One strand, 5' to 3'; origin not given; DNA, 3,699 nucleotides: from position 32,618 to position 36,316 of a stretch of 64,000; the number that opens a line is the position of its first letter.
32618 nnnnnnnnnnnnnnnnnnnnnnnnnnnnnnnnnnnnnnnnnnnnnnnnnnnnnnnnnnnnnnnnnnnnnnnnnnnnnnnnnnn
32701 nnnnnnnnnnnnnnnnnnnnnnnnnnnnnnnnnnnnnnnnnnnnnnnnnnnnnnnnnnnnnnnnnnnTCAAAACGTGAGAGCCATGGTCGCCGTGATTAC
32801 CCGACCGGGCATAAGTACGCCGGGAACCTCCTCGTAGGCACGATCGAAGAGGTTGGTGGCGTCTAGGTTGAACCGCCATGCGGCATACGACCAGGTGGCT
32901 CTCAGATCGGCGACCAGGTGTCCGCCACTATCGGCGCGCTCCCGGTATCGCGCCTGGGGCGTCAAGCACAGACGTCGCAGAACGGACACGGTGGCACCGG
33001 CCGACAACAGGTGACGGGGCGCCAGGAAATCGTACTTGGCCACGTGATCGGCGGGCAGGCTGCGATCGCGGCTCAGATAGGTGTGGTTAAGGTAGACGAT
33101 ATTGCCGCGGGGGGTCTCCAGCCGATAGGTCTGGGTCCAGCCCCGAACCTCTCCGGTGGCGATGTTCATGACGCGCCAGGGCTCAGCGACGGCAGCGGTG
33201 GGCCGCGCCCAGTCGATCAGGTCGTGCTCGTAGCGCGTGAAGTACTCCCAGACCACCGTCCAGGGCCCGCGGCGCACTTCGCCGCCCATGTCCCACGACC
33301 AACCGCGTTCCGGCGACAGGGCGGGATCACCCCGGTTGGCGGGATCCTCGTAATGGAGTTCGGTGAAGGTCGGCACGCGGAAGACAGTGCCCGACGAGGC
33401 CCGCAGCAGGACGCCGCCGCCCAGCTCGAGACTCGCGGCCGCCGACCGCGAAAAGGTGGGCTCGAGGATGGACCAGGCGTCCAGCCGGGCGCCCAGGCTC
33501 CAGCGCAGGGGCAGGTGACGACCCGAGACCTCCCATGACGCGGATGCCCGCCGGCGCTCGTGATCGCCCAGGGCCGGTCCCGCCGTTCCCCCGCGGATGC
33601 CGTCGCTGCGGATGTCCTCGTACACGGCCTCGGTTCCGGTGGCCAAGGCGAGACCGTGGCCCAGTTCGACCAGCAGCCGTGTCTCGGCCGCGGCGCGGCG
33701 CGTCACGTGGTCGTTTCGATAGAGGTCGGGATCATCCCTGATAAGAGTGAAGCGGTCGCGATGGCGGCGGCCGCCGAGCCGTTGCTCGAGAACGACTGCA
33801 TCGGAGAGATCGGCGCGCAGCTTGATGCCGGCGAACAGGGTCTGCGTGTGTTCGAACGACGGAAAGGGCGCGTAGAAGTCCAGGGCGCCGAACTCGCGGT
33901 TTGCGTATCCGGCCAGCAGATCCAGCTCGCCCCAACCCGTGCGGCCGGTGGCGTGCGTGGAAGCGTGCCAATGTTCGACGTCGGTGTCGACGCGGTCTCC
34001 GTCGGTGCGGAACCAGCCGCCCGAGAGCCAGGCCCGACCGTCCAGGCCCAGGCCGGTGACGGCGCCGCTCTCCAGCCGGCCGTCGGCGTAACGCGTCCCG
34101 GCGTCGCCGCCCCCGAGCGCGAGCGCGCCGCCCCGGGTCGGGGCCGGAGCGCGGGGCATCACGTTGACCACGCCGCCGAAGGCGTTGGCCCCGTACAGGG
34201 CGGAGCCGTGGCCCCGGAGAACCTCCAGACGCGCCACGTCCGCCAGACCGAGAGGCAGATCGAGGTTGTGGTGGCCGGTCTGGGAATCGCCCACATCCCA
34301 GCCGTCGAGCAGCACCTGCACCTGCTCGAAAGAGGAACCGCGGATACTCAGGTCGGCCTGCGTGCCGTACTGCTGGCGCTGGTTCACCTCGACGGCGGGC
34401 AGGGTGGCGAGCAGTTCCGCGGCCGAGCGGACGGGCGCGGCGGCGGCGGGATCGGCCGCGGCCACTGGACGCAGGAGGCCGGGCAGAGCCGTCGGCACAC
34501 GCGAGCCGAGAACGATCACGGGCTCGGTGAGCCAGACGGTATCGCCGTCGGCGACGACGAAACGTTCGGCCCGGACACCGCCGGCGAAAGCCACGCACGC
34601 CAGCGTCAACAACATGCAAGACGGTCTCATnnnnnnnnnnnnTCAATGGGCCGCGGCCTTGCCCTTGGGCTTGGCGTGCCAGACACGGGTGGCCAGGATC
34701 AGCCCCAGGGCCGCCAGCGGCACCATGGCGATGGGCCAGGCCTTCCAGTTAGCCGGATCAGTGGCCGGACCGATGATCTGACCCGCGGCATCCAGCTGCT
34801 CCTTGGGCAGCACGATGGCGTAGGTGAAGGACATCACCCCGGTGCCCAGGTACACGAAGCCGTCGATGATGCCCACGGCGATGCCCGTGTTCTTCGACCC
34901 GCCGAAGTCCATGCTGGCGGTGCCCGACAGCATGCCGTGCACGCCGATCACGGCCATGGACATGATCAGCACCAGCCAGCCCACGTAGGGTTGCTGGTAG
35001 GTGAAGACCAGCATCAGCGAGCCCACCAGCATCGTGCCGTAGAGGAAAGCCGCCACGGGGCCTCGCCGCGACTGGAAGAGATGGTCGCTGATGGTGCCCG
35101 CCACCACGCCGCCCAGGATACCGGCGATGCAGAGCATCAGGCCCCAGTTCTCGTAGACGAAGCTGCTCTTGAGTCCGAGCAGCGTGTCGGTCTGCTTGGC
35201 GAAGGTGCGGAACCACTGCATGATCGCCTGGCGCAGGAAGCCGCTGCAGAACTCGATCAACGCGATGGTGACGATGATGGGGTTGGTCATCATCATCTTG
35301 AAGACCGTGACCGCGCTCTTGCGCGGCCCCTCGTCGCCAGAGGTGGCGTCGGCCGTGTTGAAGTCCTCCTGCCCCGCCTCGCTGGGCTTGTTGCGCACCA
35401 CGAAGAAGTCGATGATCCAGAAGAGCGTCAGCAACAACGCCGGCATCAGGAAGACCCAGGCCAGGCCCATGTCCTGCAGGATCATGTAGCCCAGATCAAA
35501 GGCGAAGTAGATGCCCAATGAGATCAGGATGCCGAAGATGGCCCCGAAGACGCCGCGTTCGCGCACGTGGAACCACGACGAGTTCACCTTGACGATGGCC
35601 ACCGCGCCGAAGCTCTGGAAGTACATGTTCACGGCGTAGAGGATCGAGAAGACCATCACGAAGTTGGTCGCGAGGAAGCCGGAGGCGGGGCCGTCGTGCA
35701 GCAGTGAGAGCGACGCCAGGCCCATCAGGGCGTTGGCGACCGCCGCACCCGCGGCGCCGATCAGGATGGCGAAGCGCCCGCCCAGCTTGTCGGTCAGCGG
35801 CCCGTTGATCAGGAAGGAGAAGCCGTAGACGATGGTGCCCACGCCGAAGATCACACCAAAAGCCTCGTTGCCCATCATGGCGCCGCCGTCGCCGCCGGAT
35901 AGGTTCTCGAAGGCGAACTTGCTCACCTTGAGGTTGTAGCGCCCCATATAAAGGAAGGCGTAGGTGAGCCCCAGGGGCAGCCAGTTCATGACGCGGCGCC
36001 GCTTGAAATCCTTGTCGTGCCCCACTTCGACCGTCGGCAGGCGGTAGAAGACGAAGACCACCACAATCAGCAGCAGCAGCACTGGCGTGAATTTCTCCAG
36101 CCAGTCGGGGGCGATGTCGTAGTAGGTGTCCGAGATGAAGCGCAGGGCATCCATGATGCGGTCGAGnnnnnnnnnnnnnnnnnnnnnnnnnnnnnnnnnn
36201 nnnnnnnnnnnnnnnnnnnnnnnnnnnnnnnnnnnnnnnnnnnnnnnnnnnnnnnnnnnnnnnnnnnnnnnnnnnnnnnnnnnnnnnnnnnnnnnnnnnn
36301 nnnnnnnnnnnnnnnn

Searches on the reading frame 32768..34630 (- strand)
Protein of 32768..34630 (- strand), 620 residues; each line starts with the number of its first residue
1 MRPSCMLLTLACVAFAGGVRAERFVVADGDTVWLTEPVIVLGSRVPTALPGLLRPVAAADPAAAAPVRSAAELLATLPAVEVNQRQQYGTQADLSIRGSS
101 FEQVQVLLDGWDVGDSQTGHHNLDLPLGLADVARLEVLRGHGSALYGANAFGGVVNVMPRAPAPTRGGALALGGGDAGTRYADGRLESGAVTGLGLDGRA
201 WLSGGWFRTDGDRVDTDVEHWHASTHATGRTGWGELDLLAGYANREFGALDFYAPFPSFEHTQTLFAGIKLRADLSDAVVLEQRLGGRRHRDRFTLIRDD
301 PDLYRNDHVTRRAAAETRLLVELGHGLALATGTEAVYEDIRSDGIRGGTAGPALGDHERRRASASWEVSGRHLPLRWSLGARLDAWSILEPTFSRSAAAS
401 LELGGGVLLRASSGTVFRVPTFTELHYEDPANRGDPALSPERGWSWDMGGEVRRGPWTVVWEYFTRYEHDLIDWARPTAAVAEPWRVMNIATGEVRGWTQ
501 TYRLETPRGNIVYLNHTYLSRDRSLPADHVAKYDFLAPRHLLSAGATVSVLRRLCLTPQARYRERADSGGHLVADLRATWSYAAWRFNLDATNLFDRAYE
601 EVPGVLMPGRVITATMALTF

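Call 55: search_protein_families(library=pfam, proteins=[window:32768-34630:-], max_evalue=0.0001)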
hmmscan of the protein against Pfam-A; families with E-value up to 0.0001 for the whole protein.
window:32768-34630:- (620 aa): 2 families
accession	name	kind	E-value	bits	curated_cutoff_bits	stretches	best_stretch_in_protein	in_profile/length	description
PF07715.20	Plug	-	9.6e-17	61.9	23.9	1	64-154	19-107/107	TonB-dependent Receptor Plug Domain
PF00593.30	TonB_dep_Rec_b-barrel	-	1.8e-13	51.6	27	1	184-594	22-436/436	TonB dependent receptor-like, beta-barrel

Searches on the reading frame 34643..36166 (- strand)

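Call 55: search_protein_families(library=pfam, proteins=[window:34643-36166:-], max_evalue=0.0001)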
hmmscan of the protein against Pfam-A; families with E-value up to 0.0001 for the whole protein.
window:34643-36166:- (507 aa): 1 family
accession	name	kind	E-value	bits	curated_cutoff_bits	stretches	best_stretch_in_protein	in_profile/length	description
PF07690.21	MFS_1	-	8.6e-22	77.9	33.4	1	68-444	4-345/347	Major Facilitator Superfamily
